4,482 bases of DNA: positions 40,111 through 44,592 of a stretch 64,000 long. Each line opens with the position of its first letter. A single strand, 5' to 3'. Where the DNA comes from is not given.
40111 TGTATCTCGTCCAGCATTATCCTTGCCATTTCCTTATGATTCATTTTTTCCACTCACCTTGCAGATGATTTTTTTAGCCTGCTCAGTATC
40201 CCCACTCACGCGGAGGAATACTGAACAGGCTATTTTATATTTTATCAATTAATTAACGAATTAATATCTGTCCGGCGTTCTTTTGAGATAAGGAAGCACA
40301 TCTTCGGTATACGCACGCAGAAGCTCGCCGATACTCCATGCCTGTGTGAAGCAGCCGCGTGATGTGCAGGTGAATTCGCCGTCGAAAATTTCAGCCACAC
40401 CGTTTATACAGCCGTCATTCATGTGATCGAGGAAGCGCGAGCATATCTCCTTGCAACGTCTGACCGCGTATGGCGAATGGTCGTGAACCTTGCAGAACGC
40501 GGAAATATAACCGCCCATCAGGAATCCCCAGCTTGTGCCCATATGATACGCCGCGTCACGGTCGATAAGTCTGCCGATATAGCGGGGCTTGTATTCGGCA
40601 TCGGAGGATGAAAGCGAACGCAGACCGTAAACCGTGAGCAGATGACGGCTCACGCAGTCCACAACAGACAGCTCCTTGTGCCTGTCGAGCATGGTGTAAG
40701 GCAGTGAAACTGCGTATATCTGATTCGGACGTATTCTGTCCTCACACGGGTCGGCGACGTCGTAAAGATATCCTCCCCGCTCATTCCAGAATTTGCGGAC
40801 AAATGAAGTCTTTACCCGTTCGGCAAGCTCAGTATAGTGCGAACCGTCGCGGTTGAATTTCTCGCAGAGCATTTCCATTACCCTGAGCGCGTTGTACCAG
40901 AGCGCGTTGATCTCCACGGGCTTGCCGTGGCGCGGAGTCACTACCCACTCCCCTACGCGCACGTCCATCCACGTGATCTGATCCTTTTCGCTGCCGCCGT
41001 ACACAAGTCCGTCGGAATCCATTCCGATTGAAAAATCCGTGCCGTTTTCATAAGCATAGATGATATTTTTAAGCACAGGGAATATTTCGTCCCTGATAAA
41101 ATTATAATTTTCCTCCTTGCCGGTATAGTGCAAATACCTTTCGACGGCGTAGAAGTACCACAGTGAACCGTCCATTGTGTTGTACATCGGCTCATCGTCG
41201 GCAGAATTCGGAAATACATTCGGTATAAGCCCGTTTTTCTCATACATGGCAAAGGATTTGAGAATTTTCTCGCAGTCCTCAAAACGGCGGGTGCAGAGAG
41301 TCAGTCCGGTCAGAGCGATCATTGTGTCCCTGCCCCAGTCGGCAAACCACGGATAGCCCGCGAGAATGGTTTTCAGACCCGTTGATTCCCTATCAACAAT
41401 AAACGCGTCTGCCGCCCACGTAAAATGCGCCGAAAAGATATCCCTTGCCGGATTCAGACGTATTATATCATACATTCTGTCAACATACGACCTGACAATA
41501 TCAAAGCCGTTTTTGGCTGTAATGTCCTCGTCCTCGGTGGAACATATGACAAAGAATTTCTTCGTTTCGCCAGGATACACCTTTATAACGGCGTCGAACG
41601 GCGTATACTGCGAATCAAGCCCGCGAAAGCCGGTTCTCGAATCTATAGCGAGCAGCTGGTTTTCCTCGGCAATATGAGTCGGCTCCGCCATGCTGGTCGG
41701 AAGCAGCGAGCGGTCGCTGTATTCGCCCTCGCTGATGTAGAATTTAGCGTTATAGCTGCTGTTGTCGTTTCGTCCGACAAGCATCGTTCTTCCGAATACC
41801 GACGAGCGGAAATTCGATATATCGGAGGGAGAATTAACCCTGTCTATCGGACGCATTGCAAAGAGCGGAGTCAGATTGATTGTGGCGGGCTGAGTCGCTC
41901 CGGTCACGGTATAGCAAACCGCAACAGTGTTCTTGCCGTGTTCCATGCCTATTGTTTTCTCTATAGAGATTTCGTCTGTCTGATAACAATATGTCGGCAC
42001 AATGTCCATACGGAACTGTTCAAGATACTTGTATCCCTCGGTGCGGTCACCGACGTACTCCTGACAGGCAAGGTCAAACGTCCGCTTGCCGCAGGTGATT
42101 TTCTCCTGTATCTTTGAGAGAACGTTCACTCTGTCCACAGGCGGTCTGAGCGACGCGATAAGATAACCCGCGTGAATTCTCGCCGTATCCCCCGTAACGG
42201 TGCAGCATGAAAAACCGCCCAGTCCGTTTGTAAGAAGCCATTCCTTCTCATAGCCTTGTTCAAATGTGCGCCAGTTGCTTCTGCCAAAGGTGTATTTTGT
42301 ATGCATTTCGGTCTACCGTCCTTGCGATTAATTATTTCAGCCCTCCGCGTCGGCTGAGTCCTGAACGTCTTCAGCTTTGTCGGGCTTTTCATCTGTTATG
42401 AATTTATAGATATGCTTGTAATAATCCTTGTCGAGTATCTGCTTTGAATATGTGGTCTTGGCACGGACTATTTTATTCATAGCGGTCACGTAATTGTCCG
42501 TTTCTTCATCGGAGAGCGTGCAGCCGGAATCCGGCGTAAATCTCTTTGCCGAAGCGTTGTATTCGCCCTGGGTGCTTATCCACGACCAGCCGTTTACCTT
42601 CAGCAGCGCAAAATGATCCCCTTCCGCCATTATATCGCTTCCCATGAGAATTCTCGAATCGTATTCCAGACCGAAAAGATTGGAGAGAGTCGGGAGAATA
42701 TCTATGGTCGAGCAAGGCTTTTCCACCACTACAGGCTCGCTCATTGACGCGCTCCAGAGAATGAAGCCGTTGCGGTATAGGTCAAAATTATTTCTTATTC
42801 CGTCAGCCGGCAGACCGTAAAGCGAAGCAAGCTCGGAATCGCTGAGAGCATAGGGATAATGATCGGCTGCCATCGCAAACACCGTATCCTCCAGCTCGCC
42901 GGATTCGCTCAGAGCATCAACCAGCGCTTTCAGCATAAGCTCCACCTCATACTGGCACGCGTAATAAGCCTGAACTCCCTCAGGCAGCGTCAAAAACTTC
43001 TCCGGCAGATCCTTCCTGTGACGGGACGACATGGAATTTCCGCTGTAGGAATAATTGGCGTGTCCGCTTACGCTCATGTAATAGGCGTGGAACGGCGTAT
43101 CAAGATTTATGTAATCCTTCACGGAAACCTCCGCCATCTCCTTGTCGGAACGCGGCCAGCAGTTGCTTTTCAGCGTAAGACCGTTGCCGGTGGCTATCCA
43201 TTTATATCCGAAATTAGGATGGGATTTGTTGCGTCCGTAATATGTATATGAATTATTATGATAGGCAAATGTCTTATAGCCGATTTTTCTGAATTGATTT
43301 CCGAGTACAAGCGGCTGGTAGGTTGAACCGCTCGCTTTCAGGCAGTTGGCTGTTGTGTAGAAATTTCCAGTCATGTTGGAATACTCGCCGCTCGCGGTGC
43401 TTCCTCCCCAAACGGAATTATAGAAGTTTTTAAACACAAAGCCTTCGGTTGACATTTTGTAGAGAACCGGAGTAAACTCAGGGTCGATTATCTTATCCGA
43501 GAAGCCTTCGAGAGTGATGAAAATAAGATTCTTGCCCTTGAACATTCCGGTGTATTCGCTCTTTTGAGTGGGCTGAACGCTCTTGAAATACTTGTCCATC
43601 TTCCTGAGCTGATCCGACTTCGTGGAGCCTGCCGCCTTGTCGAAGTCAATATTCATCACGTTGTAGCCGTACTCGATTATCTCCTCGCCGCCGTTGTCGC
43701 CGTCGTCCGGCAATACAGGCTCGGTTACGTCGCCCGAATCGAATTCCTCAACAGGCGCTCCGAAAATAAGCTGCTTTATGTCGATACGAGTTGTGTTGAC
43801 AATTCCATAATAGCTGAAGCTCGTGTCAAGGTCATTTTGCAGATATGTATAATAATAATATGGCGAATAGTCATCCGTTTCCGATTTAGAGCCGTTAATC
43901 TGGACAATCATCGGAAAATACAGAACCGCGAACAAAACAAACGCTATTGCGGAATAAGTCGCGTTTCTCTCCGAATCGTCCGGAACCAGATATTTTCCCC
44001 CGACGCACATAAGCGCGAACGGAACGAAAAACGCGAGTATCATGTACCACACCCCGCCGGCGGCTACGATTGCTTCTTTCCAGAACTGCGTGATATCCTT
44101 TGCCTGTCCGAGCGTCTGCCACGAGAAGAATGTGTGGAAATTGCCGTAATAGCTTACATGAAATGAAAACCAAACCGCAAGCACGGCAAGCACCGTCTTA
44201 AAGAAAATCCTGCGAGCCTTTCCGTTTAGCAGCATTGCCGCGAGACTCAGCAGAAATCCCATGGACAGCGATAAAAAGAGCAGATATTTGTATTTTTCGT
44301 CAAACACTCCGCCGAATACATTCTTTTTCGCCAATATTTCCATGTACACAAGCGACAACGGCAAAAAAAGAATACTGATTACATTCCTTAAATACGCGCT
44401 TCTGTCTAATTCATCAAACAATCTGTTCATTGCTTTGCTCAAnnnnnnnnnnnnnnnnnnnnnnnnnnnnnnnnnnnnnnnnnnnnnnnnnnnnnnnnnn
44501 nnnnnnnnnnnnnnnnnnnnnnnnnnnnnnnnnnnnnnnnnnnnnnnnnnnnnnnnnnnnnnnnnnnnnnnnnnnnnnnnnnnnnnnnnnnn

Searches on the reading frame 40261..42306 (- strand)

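Call 53: search_protein_families(library=pfam, proteins=[window:40261-42306:-], max_evalue=0.00001)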
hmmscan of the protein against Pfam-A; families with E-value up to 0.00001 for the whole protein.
window:40261-42306:- (681 aa): 2 families
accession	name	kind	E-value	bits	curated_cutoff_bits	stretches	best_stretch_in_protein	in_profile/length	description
PF06202.20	GDE_C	-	1.9e-127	425.6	21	1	298-664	2-367/367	Amylo-alpha-1,6-glucosidase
PF12439.13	GDE_N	-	3.3e-48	164.5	27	1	21-249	1-218/219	Glycogen debranching enzyme N terminal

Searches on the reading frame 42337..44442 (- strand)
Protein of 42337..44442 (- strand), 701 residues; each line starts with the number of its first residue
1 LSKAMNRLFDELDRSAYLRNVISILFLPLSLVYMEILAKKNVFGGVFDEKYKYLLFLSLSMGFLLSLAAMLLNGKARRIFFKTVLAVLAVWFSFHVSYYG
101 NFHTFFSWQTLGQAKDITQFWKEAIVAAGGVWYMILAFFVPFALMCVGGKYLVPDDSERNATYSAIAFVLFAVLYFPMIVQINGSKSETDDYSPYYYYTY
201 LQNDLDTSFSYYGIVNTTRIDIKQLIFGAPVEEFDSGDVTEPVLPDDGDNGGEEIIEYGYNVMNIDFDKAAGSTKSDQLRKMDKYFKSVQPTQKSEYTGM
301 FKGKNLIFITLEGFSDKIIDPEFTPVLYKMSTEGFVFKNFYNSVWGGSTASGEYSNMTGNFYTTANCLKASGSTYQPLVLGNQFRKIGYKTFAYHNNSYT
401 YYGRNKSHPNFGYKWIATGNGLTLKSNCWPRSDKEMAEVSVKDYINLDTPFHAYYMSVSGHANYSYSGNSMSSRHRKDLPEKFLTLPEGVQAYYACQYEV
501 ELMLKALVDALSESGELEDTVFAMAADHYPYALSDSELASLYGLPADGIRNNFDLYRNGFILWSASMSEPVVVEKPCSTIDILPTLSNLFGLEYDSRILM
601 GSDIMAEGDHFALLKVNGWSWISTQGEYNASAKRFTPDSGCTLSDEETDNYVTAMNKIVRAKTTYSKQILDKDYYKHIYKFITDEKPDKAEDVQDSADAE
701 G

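Call 53: search_protein_families(library=pfam, proteins=[window:42337-44442:-], max_evalue=0.00001)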
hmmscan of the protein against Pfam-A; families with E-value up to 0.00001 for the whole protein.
window:42337-44442:- (701 aa): 1 family
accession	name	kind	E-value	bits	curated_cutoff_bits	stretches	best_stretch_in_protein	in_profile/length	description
PF00884.28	Sulfatase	-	8.7e-26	91.4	25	1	304-591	1-300/301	Sulfatase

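Call 55: search_protein_families(library=ncbifam, proteins=[window:42337-44442:-], max_evalue=0.00001)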
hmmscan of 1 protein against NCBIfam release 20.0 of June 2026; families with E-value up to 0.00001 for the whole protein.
window:42337-44442:- (701 aa): 1 family
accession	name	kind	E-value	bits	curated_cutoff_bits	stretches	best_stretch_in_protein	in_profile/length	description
NF053595.1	LptchSynLtaSGpos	equivalog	7.5e-27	94.1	970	1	274-676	208-607/626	lipoteichoic acid synthase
